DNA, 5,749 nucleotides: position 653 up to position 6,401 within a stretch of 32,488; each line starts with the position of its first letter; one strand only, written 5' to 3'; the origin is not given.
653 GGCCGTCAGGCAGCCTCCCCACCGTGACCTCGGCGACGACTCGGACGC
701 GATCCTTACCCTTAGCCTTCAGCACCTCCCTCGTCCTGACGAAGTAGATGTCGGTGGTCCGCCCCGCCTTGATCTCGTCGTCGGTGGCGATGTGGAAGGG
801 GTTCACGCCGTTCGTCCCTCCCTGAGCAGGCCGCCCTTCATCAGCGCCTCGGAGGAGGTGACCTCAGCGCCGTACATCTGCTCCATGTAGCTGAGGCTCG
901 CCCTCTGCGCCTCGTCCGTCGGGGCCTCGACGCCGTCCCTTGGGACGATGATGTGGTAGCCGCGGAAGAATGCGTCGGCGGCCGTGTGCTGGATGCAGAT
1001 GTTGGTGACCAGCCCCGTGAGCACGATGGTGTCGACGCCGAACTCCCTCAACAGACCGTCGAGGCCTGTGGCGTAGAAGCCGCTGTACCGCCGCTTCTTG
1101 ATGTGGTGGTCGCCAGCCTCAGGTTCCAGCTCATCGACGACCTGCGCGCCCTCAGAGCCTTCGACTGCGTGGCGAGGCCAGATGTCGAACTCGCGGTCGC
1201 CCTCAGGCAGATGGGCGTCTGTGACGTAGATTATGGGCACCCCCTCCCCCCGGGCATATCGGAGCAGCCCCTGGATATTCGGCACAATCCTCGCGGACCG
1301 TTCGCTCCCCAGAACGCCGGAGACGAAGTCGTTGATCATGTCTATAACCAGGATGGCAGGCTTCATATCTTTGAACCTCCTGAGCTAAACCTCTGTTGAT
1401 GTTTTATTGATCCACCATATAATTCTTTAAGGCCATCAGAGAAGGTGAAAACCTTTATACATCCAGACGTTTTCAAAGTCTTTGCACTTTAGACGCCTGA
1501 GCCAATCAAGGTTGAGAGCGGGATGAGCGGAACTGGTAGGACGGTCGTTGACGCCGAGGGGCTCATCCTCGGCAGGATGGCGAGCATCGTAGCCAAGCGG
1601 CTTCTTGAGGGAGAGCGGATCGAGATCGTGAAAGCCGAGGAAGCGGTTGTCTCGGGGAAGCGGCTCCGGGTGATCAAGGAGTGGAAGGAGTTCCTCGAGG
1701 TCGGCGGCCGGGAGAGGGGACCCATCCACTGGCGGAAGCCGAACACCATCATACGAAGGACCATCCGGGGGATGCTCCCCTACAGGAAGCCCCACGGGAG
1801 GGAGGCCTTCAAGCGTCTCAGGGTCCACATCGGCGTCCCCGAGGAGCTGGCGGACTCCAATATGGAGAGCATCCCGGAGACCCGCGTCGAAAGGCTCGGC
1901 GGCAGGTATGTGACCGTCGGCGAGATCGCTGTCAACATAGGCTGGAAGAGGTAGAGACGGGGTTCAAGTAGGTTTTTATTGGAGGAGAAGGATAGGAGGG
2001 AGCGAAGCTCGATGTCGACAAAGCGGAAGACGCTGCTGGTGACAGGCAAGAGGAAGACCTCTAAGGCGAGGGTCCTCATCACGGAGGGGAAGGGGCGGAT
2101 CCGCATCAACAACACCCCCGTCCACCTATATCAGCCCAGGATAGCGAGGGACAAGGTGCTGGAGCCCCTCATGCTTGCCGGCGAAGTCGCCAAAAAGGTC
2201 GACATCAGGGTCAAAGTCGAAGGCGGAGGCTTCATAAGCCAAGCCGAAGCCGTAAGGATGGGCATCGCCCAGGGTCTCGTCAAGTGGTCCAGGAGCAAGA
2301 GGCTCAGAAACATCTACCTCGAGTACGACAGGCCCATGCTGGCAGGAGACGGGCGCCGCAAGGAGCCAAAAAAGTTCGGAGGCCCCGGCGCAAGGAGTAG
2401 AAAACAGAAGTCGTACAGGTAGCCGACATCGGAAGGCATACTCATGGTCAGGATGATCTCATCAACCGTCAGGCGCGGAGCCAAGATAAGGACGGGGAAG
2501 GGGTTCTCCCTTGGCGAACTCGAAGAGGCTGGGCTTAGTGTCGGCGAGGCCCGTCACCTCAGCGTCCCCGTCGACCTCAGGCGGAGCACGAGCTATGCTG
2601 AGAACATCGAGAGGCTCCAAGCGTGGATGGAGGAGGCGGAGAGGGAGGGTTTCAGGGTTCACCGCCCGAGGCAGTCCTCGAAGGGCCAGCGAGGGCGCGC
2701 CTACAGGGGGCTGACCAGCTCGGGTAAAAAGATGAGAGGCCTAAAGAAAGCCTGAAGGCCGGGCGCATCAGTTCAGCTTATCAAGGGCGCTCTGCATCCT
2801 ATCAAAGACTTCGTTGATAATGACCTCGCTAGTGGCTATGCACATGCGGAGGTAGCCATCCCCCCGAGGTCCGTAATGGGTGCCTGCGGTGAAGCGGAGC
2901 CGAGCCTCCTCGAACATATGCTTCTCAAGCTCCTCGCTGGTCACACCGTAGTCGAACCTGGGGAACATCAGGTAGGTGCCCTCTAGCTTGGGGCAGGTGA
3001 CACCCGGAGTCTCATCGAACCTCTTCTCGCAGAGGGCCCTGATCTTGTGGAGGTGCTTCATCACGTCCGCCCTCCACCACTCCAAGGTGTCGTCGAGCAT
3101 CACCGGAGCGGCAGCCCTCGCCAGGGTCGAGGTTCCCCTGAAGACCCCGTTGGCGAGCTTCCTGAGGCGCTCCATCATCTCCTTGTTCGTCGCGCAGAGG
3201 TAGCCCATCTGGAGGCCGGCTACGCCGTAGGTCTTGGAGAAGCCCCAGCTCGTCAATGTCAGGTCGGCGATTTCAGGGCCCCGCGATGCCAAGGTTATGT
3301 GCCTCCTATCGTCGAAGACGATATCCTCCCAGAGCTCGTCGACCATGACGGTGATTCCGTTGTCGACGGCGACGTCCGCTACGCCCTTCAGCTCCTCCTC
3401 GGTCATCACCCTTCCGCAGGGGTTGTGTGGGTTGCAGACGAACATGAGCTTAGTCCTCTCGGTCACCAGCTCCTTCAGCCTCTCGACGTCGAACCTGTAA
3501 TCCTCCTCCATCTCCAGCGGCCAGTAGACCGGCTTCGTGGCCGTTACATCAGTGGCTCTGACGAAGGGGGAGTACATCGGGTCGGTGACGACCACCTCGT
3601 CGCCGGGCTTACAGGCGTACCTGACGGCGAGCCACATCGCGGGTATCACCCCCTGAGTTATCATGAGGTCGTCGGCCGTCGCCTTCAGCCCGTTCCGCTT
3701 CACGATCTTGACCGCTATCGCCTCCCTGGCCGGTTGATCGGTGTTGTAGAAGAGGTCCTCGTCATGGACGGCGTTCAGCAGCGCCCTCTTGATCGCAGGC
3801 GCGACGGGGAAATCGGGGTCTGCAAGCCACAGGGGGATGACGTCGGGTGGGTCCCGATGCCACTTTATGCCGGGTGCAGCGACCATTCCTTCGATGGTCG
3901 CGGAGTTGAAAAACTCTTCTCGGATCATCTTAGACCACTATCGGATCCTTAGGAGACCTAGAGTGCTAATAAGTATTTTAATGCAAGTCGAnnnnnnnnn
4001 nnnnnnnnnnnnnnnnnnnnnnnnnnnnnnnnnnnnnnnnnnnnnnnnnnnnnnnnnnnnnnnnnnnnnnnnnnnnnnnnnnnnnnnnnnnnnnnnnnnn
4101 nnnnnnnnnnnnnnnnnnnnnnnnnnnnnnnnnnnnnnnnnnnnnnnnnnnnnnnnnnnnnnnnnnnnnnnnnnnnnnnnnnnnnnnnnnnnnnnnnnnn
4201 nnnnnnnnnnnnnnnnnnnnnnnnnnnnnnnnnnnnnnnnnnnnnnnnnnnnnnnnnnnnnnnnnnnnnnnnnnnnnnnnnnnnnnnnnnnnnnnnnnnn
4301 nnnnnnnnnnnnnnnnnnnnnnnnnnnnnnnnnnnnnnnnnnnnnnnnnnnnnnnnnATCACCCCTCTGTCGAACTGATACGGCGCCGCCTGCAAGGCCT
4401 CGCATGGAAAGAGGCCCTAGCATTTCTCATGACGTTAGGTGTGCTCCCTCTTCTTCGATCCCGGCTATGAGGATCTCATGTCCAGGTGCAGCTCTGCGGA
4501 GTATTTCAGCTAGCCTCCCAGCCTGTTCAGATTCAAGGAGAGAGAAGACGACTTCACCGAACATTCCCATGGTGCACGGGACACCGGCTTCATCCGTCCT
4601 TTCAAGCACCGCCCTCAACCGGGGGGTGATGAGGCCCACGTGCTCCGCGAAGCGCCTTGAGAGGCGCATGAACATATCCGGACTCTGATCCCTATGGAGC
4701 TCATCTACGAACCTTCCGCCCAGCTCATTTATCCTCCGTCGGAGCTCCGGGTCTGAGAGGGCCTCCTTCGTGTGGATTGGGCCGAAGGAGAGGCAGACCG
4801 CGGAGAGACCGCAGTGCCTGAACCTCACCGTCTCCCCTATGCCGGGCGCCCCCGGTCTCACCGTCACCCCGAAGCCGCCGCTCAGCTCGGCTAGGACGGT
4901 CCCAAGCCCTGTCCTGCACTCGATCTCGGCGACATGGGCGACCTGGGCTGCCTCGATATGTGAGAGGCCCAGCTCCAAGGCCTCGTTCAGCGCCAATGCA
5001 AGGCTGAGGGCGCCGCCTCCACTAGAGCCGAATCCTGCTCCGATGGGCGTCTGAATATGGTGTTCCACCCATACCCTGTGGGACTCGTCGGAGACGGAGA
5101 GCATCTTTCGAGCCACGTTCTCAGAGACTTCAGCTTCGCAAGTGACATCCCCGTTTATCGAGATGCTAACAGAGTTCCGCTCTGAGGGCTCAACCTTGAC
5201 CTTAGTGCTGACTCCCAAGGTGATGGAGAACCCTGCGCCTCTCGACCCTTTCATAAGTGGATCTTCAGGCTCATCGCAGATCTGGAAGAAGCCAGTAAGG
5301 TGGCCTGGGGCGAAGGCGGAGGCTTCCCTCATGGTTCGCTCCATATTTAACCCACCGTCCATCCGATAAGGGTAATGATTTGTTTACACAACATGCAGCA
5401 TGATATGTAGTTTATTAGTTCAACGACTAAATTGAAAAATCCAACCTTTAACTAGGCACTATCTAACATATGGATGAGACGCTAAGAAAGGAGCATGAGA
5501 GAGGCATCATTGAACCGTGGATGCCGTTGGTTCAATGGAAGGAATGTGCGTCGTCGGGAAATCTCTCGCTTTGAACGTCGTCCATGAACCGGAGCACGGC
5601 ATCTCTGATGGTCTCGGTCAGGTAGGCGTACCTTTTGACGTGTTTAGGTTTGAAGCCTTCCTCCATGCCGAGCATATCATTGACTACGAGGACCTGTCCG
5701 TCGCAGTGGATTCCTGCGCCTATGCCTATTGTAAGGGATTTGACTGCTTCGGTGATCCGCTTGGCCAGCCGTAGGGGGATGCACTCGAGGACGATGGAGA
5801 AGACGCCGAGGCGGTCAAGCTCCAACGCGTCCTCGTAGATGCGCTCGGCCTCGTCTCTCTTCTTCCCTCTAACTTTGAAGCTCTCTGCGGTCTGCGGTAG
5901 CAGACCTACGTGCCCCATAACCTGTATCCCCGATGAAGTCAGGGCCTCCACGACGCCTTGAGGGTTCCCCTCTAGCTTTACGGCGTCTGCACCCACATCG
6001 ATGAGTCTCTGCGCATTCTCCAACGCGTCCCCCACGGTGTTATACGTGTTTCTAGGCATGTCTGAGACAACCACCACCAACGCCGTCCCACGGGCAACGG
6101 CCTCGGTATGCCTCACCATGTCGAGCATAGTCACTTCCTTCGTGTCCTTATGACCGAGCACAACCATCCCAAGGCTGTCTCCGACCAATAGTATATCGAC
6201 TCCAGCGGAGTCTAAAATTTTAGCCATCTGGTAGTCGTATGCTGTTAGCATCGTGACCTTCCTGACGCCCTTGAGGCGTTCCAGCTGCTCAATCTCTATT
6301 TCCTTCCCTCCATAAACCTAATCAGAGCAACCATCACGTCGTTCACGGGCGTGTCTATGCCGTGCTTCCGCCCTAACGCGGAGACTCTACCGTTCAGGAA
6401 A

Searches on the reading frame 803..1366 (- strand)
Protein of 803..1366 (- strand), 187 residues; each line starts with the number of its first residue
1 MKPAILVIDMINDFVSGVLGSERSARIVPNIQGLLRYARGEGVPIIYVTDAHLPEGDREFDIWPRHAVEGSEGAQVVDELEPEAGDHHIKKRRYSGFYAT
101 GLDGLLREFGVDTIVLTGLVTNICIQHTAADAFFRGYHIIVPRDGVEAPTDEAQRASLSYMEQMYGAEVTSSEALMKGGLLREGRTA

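Call 17: search_protein_families(library=pfam, proteins=[window:803-1366:-], max_evalue=0.001)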
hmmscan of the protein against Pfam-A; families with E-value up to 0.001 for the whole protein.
window:803-1366:- (187 aa): 1 family
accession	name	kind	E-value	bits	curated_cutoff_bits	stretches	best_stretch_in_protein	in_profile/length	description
PF00857.26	Isochorismatase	-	1.7e-50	172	27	1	4-173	2-174/175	Isochorismatase domain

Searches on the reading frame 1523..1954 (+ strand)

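Call 17: search_protein_families(library=pfam, proteins=[window:1523-1954:+], max_evalue=0.001)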
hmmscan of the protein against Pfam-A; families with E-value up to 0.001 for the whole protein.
window:1523-1954:+ (143 aa): 1 family
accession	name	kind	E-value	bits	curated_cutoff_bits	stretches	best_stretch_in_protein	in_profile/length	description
PF00572.24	Ribosomal_L13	-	1.5e-17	64.3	23.8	1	7-106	4-117/119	Ribosomal protein L13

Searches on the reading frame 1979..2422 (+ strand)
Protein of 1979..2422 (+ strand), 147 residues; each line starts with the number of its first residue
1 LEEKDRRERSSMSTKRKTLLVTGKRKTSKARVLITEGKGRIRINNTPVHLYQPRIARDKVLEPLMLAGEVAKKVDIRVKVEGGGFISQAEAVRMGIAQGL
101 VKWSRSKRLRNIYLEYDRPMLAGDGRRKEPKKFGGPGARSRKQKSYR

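Call 17: search_protein_families(library=pfam, proteins=[window:1979-2422:+], max_evalue=0.001)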
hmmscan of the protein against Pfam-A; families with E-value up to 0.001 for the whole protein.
window:1979-2422:+ (147 aa): 1 family
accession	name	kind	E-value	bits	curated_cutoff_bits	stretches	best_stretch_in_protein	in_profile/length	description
PF00380.25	Ribosomal_S9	-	4.7e-38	130.8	22.5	1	23-147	1-121/121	Ribosomal protein S9/S16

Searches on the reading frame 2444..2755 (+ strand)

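Call 17: search_protein_families(library=pfam, proteins=[window:2444-2755:+], max_evalue=0.001)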
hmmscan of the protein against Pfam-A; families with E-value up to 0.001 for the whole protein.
window:2444-2755:+ (103 aa): 2 families
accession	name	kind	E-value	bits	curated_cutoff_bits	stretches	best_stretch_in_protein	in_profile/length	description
PF01294.23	Ribosomal_L13e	-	8.3e-12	45.8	24.9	1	7-63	54-114/180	Ribosomal protein L13e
PF00827.22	Ribosomal_L15e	-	0.00043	20.4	27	1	80-102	153-175/191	Ribosomal L15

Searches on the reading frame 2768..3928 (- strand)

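Call 17: search_protein_families(library=pfam, proteins=[window:2768-3928:-], max_evalue=0.001)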
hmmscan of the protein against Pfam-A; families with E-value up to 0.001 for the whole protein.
window:2768-3928:- (386 aa): 4 families
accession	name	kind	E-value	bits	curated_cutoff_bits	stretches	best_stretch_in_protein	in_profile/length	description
PF00155.27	Aminotran_1_2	-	3.3e-46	158.6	19.7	1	33-369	6-352/361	Aminotransferase class I and II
PF01053.26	Cys_Met_Meta_PP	-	1.7e-07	30.6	27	1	84-200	67-176/381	Cys/Met metabolism PLP-dependent enzyme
PF01212.27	Beta_elim_lyase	-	4.6e-06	26.6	27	1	89-197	52-168/288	Beta-eliminating lyase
PF00266.25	Aminotran_5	-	6.3e-05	22.5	21.5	1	100-197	79-175/371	Aminotransferase class-V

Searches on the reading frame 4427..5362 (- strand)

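Call 17: search_protein_families(library=pfam, proteins=[window:4427-5362:-], max_evalue=0.001)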
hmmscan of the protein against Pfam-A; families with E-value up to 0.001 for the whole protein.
window:4427-5362:- (311 aa): 3 families
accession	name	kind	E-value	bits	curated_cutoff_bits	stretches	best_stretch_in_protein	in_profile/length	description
PF00288.32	GHMP_kinases_N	-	3e-08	34.2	22.3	1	97-162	18-86/87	GHMP kinases N terminal domain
PF22700.2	MVD-like_N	-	7.9e-06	26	27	1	48-143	29-129/157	Diphosphomevalonate decarboxylase-like N-terminal domain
PF08544.19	GHMP_kinases_C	-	0.00073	20.3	21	0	226-291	8-82/85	GHMP kinases C terminal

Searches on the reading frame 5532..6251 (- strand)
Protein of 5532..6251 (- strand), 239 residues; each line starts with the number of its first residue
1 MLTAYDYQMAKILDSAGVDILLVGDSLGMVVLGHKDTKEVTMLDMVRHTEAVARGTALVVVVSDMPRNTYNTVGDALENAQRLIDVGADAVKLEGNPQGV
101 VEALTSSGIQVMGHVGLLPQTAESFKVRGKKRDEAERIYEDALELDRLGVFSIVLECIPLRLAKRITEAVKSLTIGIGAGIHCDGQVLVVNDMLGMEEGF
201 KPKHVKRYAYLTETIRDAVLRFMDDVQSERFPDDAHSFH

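Call 17: search_protein_families(library=pfam, proteins=[window:5532-6251:-], max_evalue=0.001)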
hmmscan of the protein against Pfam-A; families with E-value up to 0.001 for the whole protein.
window:5532-6251:- (239 aa): 2 families
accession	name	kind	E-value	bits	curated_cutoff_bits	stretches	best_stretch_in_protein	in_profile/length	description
PF02548.21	Pantoate_transf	-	3.8e-90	302.2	28.7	1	1-233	19-258/259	Ketopantoate hydroxymethyltransferase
PF13714.12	PEP_mutase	-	1.5e-06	28.4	31.5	1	1-98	13-108/240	Phosphoenolpyruvate phosphomutase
